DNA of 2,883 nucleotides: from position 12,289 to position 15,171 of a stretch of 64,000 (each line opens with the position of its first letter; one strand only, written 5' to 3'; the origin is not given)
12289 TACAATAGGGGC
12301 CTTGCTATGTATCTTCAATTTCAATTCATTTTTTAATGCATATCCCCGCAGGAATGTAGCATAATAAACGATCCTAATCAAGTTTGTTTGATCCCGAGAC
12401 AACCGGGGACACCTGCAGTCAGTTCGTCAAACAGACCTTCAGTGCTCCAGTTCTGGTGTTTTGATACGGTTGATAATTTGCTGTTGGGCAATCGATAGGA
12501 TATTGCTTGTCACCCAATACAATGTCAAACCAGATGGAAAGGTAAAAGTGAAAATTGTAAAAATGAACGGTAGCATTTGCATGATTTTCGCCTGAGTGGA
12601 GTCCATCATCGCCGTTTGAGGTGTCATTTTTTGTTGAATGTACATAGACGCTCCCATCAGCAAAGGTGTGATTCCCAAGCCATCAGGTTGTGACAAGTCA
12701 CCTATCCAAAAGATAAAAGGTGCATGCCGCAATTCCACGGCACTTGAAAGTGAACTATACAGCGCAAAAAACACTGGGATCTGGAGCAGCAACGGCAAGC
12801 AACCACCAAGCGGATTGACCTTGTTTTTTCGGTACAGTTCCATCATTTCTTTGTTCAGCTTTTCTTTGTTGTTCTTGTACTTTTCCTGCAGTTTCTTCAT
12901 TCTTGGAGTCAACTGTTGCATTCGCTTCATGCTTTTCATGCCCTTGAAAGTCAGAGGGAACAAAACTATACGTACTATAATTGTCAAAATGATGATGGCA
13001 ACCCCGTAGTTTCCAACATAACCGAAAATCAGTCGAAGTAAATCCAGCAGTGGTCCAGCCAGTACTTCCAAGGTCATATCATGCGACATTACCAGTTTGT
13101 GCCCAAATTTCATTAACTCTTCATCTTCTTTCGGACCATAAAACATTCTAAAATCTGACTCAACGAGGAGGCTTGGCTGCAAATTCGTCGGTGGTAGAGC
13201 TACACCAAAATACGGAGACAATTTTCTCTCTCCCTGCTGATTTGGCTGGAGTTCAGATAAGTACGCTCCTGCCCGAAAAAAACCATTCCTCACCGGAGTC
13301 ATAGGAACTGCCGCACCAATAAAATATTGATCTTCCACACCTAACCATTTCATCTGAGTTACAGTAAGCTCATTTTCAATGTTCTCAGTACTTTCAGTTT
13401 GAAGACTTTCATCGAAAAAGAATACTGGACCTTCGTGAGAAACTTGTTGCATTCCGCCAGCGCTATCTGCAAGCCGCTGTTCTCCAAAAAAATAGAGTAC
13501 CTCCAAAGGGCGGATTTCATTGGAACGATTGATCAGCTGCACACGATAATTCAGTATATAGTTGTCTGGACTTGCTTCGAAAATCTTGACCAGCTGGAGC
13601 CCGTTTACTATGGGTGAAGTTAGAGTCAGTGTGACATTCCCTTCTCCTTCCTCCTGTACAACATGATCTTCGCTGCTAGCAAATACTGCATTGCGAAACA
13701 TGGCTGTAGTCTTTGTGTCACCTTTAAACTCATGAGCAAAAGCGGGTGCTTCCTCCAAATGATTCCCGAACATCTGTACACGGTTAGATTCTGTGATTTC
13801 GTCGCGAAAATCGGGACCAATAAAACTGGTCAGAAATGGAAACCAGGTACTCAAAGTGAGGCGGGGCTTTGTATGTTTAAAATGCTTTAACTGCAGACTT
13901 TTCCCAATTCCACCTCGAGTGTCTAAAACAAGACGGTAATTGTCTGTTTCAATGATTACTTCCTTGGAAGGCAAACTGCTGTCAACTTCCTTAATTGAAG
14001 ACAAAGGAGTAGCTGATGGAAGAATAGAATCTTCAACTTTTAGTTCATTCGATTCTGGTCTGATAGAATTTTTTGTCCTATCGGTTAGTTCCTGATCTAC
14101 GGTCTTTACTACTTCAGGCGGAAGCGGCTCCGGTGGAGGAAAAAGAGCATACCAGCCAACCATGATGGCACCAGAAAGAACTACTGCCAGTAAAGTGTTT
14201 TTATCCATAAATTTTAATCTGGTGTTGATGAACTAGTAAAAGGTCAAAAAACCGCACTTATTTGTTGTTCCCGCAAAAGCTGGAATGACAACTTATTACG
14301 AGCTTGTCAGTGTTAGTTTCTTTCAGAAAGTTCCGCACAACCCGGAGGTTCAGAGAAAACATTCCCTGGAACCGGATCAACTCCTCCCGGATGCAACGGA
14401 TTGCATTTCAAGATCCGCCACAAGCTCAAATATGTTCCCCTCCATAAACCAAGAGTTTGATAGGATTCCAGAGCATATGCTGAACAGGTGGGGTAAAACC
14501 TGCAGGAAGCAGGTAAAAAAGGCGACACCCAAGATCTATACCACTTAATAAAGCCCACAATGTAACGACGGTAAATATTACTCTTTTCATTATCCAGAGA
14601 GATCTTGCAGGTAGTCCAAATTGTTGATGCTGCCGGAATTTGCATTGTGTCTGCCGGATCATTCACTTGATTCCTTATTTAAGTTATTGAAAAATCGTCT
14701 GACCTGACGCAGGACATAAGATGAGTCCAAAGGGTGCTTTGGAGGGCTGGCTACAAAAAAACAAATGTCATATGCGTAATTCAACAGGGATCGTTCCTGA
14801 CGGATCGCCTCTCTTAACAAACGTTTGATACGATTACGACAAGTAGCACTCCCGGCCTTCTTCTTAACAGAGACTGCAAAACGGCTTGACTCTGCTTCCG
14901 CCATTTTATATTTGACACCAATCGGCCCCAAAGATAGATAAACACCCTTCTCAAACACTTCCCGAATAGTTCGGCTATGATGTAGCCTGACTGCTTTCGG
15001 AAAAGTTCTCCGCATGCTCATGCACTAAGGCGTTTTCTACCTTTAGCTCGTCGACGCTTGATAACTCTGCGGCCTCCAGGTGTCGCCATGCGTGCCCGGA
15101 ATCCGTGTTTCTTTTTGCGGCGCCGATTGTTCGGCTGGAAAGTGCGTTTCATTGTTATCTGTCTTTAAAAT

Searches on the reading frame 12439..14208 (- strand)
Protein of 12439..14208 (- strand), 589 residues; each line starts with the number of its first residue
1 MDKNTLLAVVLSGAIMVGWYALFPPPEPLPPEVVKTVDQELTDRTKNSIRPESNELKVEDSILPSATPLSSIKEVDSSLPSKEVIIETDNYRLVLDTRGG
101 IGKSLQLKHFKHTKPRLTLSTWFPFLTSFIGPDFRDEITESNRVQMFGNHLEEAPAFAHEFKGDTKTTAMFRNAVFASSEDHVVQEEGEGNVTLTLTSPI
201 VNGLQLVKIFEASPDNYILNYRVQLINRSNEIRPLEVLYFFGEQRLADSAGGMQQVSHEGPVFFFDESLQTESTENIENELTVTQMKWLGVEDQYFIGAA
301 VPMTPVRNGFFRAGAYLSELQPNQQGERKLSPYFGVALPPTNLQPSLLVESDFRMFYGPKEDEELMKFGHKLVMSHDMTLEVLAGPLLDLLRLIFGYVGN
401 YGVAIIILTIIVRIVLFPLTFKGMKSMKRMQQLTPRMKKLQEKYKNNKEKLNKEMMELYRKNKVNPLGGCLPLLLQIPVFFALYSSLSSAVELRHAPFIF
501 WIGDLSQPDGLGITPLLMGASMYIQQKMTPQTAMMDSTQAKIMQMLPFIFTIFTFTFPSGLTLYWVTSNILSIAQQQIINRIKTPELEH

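Call 48: search_protein_families(library=pfam, proteins=[window:12439-14208:-], max_evalue=0.00001)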
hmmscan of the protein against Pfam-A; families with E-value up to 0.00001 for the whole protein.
window:12439-14208:- (589 aa): 2 families
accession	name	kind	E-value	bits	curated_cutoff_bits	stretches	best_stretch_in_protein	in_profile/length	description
PF02096.25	60KD_IMP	-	3.3e-66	222.7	35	1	401-581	1-163/163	60Kd inner membrane protein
PF14849.12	YidC_periplas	-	7.8e-23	82.2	24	1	161-377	56-269/283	YidC periplasmic domain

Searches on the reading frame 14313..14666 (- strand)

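Call 49: search_protein_families(library=pfam, proteins=[window:14313-14666:-], max_evalue=0.00001)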
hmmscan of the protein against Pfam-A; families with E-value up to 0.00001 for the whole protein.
window:14313-14666:- (117 aa): 1 family
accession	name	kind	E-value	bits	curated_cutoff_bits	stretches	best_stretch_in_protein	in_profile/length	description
PF01809.23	YidD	-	3.1e-28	97.8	27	1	34-99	2-67/67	Putative membrane protein insertion efficiency factor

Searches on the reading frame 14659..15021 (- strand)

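Call 49: search_protein_families(library=pfam, proteins=[window:14659-15021:-], max_evalue=0.00001)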
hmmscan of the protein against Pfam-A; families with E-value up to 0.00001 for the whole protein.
window:14659-15021:- (120 aa): 1 family
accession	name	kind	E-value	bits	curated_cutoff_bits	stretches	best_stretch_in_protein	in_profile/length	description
PF00825.24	Ribonuclease_P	-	7.5e-19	68.2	22.3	1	7-114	1-108/109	Ribonuclease P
